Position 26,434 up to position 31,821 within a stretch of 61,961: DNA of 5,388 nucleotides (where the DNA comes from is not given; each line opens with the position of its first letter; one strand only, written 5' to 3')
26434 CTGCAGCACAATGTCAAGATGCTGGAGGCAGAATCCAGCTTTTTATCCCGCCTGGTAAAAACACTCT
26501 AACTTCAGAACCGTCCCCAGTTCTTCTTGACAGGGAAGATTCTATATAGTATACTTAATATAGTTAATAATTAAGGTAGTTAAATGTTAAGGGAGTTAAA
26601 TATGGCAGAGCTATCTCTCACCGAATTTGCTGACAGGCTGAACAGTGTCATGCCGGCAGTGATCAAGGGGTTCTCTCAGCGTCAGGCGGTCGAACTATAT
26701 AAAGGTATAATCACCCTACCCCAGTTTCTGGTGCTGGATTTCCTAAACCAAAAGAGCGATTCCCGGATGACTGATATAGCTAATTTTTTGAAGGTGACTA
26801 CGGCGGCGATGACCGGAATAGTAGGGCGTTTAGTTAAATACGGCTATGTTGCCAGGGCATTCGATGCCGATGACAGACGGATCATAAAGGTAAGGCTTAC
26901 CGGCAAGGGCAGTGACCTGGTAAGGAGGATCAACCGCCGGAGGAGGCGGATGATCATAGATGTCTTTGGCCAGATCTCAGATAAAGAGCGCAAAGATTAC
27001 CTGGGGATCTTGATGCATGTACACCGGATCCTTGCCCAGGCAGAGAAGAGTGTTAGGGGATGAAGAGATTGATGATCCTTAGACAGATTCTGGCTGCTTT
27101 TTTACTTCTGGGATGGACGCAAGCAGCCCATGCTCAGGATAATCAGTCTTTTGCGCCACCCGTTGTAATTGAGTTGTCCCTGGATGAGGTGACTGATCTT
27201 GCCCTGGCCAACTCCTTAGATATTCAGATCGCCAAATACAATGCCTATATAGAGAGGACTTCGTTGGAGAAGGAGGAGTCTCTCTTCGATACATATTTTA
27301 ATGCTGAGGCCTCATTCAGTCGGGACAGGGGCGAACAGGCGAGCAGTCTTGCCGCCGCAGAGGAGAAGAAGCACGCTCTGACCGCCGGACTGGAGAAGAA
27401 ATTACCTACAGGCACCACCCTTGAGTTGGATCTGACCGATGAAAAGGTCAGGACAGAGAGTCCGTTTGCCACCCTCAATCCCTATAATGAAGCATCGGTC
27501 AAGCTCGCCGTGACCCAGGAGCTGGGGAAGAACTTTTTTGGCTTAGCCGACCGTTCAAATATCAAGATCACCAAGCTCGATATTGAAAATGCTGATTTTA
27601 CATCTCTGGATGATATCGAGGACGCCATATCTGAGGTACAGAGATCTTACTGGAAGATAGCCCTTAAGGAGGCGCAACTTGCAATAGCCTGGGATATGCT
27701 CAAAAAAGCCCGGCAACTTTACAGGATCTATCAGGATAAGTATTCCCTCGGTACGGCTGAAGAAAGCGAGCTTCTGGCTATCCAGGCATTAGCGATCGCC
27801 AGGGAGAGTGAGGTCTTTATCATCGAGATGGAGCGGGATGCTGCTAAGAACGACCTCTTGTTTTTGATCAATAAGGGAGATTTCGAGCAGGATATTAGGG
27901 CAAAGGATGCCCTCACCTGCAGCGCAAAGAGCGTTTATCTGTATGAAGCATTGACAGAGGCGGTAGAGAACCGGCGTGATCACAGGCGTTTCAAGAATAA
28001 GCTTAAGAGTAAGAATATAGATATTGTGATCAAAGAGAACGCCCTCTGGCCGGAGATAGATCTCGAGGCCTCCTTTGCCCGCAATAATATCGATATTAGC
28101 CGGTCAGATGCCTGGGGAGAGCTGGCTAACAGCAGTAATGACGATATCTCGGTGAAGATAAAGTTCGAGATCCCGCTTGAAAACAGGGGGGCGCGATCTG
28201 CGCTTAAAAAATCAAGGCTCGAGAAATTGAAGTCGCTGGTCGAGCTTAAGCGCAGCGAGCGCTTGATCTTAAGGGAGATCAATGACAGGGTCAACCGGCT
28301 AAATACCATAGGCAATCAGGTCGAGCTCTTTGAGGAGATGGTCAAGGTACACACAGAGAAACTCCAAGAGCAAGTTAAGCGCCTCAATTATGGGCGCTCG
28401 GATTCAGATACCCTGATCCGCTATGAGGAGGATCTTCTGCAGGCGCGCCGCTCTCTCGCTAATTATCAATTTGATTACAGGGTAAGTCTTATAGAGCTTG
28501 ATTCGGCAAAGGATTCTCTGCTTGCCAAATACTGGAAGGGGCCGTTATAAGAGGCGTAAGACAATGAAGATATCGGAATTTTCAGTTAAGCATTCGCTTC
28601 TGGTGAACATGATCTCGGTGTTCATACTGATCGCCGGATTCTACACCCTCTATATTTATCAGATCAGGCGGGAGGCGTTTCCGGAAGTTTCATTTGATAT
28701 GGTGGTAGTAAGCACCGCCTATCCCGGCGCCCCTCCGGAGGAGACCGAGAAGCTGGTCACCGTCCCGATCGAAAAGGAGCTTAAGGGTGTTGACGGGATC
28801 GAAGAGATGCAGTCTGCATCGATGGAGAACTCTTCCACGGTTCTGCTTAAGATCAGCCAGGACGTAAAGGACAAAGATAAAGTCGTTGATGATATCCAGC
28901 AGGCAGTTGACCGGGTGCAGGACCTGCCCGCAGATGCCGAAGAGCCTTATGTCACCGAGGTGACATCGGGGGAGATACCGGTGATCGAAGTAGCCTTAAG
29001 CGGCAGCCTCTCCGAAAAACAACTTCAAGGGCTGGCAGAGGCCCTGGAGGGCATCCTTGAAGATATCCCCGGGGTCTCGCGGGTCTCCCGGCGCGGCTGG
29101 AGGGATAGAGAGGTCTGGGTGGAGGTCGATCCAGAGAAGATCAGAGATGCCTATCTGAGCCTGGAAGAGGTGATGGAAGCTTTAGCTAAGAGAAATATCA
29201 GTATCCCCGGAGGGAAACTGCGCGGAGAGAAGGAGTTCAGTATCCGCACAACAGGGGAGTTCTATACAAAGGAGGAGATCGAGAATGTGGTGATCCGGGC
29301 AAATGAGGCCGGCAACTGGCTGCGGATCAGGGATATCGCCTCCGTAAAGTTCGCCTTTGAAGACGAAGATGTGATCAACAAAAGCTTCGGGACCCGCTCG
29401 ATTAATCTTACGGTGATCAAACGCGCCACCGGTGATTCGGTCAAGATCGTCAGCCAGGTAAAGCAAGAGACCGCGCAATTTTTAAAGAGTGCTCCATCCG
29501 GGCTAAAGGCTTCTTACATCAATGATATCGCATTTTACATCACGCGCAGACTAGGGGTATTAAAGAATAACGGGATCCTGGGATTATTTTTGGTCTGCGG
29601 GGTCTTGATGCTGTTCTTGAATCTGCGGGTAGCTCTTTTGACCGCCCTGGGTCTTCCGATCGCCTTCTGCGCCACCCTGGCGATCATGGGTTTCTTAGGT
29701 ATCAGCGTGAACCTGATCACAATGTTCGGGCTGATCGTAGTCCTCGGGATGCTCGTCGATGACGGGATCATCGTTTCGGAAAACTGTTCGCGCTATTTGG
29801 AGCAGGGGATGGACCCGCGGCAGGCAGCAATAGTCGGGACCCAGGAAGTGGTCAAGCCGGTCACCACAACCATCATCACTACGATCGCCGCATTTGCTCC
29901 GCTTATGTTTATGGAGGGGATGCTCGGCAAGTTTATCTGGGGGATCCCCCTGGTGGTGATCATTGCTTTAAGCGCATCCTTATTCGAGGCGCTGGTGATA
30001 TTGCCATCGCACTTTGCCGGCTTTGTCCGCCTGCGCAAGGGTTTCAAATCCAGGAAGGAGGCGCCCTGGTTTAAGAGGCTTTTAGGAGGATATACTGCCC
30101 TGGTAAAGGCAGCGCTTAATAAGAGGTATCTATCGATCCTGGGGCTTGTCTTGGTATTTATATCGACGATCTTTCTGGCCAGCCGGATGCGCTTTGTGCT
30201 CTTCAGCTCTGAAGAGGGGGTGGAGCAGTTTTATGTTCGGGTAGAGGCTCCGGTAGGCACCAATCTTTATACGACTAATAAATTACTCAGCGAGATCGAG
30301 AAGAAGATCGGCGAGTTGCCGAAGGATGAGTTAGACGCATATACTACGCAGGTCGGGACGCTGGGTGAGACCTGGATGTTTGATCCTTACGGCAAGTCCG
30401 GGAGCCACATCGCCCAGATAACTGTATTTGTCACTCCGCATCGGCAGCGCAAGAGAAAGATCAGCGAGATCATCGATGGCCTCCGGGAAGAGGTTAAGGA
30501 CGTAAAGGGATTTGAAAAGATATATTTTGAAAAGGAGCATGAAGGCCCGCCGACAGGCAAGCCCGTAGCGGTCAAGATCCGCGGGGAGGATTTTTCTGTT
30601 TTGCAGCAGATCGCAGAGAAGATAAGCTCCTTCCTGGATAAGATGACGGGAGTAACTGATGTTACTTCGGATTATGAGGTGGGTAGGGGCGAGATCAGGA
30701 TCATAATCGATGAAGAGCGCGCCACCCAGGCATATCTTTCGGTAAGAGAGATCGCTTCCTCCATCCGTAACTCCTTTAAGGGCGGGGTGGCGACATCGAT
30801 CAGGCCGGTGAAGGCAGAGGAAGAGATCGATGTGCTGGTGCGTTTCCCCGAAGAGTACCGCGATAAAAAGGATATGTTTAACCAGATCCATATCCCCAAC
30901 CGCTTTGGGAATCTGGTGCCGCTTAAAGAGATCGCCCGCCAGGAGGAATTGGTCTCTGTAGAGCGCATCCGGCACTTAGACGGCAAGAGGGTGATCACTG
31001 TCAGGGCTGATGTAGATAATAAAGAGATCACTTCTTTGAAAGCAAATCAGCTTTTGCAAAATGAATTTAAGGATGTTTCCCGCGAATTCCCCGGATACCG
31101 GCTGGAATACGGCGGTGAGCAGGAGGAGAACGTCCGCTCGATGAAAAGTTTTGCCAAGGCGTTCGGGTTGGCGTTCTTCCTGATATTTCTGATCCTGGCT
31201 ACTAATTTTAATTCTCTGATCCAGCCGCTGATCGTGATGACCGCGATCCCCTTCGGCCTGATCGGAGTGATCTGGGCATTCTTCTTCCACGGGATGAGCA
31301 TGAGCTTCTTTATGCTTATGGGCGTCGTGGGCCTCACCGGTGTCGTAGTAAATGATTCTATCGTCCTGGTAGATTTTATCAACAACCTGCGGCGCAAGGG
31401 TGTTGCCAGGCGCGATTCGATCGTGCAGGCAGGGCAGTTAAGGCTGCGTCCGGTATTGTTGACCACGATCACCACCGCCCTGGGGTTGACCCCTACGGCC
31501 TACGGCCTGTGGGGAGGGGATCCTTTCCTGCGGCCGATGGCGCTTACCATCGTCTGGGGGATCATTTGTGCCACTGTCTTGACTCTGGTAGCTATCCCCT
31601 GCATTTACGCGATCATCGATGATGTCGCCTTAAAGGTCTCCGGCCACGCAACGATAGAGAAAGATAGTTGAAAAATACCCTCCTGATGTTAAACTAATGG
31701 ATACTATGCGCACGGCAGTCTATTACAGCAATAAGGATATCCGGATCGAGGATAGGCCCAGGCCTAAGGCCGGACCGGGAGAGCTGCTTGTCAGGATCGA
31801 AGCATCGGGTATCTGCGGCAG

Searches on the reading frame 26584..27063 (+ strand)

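Call 58: search_protein_families(library=pfam, proteins=[window:26584-27063:+], max_evalue=0.001)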
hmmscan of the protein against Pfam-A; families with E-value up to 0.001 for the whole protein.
window:26584-27063:+ (159 aa): 5 families
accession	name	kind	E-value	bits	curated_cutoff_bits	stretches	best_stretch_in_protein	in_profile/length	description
PF01047.28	MarR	-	3.4e-12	46.5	24.6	1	43-101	1-59/59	MarR family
PF12802.13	MarR_2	-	1.6e-10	41.4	27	1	43-100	3-61/61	MarR family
PF13463.12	HTH_27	-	4.1e-06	27.4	22.2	1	46-109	4-68/68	Winged helix DNA-binding domain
PF22381.2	Staph_reg_Sar_Rot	-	2.7e-05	24.6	27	1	43-115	12-84/85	Transcriptional regulator SarA/Rot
PF13601.12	HTH_34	-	0.00025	21.6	27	1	48-111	3-67/80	Winged helix DNA-binding domain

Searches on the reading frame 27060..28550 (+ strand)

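Call 58: search_protein_families(library=pfam, proteins=[window:27060-28550:+], max_evalue=0.001)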
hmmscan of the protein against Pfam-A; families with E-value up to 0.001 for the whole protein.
window:27060-28550:+ (496 aa): 1 family
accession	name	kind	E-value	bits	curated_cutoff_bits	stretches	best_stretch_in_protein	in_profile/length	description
PF02321.23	OEP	-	6.8e-31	108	22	2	295-481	2-183/187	Outer membrane efflux protein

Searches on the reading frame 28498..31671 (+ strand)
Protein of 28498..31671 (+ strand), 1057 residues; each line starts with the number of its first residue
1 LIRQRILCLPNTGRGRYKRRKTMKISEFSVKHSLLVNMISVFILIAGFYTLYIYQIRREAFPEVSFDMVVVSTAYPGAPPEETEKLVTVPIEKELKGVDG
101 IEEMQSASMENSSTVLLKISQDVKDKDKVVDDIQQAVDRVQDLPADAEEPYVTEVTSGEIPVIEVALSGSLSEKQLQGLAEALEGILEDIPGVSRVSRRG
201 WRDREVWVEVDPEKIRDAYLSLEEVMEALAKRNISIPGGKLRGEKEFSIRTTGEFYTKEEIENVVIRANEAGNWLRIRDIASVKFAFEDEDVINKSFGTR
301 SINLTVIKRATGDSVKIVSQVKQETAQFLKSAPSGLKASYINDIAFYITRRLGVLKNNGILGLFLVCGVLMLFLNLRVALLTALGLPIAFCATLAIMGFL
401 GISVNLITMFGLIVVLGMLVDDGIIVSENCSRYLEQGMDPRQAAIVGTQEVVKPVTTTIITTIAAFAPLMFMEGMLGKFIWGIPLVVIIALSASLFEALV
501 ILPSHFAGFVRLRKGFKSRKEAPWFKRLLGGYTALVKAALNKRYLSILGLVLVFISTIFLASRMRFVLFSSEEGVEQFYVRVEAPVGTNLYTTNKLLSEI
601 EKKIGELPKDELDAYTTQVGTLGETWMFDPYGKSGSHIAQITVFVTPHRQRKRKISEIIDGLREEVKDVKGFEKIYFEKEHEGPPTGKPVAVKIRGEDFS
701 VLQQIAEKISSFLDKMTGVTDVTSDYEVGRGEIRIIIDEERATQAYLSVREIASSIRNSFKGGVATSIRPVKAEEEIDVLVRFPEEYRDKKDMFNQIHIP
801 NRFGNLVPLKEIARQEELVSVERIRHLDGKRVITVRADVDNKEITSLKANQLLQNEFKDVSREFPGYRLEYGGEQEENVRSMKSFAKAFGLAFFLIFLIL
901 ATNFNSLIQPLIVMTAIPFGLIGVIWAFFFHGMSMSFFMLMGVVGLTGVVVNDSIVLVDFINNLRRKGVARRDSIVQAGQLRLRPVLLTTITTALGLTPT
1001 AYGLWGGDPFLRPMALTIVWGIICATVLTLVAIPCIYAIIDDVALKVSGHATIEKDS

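Call 58: search_protein_families(library=pfam, proteins=[window:28498-31671:+], max_evalue=0.001)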
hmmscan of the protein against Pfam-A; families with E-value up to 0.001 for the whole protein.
window:28498-31671:+ (1057 aa): 2 families
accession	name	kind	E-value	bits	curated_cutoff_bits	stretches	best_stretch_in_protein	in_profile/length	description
PF00873.25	ACR_tran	-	1.6e-192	642.4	28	1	25-1040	1-1020/1021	AcrB/AcrD/AcrF family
PF02355.23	SecD_SecF_C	-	3.1e-08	33.7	20.5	2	355-498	29-179/189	Protein export membrane protein SecD/SecF, C-terminal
